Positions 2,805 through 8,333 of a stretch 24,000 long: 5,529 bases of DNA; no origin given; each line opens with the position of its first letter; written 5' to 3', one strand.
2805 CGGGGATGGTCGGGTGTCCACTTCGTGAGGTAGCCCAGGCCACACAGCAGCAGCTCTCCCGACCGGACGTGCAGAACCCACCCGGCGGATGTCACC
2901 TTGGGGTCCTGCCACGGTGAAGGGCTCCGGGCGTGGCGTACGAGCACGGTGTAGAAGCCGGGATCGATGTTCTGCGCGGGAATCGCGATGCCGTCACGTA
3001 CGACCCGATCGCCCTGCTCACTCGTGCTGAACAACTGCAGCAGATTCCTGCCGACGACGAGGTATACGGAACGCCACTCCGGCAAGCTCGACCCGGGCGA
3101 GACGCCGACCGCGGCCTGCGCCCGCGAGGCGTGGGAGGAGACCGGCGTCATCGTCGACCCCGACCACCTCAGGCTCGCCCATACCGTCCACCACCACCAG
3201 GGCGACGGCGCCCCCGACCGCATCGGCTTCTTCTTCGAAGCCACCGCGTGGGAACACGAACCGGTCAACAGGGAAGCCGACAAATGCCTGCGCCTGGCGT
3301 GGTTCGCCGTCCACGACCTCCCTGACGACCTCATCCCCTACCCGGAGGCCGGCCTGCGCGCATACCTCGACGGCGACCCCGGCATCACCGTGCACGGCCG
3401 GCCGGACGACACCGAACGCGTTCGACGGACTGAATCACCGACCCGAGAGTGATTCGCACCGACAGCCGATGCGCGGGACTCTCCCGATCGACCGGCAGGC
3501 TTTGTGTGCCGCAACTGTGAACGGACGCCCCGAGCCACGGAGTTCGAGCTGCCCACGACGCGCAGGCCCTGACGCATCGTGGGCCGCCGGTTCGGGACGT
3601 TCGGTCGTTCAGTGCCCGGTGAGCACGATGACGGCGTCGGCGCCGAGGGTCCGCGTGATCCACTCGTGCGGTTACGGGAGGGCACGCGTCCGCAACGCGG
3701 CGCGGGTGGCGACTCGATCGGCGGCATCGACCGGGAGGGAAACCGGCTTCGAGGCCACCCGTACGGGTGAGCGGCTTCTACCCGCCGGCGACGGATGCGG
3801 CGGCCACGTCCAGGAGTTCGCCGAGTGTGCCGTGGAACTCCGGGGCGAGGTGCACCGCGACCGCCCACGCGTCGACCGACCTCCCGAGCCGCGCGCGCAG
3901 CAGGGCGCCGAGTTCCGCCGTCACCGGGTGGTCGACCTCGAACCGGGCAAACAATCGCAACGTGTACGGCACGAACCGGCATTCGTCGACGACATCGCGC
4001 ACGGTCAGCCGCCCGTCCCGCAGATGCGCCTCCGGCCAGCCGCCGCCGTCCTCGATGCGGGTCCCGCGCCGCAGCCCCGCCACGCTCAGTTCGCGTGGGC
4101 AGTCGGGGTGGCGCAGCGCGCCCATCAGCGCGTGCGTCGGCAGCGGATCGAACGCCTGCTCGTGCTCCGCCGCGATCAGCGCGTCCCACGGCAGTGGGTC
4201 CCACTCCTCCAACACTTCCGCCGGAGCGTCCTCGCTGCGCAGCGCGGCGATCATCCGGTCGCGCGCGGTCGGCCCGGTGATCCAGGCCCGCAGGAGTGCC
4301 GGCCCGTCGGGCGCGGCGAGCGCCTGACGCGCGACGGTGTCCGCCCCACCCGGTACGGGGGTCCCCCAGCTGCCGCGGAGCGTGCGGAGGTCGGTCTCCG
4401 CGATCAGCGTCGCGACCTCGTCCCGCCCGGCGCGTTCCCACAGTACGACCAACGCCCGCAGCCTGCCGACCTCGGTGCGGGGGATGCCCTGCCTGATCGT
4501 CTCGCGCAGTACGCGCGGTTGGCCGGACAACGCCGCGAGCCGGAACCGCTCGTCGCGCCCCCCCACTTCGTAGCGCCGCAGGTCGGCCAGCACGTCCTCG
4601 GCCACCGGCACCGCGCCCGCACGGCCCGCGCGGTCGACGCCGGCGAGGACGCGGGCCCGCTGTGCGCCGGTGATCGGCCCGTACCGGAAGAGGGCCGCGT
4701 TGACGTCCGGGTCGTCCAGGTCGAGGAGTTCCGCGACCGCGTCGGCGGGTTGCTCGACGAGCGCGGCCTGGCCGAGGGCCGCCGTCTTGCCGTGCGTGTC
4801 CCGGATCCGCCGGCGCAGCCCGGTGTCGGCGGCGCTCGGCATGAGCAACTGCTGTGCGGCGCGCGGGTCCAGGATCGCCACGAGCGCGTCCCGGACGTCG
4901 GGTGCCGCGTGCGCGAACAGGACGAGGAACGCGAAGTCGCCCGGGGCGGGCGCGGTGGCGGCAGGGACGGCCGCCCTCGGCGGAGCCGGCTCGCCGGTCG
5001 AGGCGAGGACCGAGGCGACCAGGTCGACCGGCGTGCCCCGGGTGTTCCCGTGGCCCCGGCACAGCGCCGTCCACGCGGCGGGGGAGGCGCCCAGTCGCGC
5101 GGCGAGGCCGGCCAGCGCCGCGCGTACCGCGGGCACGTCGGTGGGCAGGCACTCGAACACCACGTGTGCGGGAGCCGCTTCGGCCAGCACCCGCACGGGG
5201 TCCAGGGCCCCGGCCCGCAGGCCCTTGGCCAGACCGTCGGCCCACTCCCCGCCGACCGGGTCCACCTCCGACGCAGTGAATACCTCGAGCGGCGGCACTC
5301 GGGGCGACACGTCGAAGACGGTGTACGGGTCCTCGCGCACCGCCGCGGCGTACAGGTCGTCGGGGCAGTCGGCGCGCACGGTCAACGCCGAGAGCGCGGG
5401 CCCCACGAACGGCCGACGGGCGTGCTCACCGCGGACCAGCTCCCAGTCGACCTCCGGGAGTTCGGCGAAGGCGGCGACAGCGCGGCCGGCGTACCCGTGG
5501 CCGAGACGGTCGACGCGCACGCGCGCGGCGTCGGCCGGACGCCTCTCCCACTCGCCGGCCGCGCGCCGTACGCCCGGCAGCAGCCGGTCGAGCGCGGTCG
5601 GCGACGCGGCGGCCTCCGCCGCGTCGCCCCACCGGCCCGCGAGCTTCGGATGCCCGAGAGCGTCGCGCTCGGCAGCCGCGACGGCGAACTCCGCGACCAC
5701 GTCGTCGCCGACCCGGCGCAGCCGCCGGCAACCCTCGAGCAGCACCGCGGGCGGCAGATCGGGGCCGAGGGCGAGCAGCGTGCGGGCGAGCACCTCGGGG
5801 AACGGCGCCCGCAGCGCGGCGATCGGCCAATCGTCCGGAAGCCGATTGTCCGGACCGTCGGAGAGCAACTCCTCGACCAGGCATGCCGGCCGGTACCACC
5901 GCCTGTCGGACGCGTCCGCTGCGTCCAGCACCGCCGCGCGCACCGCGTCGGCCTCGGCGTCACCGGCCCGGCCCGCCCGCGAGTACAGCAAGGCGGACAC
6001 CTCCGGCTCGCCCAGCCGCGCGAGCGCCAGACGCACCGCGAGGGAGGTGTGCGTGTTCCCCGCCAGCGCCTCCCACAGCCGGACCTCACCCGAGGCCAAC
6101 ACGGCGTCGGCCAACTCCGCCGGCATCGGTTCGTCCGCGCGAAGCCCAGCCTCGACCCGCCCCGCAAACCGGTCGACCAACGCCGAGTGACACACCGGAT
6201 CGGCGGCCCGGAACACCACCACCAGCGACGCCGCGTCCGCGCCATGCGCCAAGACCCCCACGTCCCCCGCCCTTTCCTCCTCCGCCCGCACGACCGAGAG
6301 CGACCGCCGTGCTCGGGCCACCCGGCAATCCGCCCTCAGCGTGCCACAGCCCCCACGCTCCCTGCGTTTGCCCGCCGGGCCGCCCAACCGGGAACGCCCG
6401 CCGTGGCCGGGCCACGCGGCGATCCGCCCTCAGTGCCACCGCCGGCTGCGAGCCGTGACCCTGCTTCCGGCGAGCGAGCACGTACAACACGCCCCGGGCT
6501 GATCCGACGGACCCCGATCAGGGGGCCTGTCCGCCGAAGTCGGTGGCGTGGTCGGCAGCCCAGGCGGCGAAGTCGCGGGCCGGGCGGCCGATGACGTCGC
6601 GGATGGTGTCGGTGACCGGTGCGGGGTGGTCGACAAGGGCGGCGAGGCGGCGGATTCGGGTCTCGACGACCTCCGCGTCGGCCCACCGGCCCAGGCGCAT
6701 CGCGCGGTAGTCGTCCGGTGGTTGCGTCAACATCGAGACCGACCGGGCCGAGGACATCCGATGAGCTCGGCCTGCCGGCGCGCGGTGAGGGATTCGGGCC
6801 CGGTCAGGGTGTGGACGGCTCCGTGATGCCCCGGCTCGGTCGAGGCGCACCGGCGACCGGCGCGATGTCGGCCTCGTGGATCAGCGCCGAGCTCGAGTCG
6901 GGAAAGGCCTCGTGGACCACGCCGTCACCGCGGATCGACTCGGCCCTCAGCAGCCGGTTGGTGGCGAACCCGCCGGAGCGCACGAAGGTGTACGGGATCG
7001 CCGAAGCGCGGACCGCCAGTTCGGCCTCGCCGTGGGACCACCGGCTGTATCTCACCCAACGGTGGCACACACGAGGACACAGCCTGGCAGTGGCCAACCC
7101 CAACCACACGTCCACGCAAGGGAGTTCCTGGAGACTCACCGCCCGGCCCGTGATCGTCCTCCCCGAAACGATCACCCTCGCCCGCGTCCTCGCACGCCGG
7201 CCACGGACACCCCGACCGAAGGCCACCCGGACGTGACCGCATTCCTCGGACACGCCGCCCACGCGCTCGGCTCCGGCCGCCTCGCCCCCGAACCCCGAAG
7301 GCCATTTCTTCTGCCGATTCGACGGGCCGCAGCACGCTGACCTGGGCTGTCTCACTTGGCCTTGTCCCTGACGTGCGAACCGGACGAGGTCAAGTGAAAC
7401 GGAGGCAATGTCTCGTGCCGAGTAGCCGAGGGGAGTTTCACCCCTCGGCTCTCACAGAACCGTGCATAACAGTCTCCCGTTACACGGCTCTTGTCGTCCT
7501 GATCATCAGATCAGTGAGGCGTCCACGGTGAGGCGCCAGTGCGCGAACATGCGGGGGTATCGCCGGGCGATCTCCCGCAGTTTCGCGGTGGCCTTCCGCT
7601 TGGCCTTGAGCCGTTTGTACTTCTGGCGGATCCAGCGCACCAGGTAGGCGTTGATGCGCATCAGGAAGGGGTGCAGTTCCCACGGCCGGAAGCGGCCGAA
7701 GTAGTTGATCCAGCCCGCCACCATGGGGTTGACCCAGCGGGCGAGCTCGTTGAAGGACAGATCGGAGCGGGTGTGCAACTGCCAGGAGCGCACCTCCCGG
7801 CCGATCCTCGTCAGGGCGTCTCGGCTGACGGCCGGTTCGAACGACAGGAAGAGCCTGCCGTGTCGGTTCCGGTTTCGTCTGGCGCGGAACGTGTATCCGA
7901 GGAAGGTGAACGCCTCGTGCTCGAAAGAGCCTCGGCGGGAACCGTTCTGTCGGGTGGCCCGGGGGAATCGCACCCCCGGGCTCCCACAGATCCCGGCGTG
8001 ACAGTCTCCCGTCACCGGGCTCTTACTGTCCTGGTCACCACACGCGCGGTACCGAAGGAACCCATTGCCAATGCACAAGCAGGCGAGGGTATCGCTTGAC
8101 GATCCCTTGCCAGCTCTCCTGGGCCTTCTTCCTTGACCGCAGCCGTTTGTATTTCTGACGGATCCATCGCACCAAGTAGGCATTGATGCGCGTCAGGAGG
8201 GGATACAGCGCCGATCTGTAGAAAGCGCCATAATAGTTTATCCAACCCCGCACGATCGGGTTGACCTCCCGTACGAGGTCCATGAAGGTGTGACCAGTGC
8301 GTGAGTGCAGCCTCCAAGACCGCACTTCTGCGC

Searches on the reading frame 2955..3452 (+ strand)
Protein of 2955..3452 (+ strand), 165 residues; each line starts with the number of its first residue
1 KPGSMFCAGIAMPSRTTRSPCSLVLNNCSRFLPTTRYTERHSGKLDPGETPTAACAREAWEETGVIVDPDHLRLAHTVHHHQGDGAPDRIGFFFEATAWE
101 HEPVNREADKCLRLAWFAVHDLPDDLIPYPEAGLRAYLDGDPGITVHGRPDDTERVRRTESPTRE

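Call 9: search_protein_families(library=pfam, proteins=[window:2955-3452:+], max_evalue=0.001)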
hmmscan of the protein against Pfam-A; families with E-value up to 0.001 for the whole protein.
window:2955-3452:+ (165 aa): 1 family
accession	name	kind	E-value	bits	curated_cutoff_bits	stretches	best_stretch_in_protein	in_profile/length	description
PF00293.34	NUDIX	-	1e-13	51.9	21.1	1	42-125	35-122/134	NUDIX domain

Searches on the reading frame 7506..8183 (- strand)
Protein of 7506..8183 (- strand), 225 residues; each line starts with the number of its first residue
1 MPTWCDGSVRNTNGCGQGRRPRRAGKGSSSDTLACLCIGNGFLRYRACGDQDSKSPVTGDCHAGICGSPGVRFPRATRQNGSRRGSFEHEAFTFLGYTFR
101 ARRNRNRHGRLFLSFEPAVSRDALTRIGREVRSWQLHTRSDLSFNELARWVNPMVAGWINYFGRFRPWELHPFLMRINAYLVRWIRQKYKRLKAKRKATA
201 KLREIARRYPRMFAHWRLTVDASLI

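Call 8: search_protein_families(library=pfam, proteins=[window:7506-8183:-], max_evalue=0.001)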
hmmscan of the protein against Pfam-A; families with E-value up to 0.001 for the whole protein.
window:7506-8183:- (225 aa): 1 family
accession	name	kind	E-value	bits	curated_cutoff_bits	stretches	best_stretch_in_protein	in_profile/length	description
PF08388.16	GIIM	-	1.5e-14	54.2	23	1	125-198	2-75/80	Group II intron, maturase-specific domain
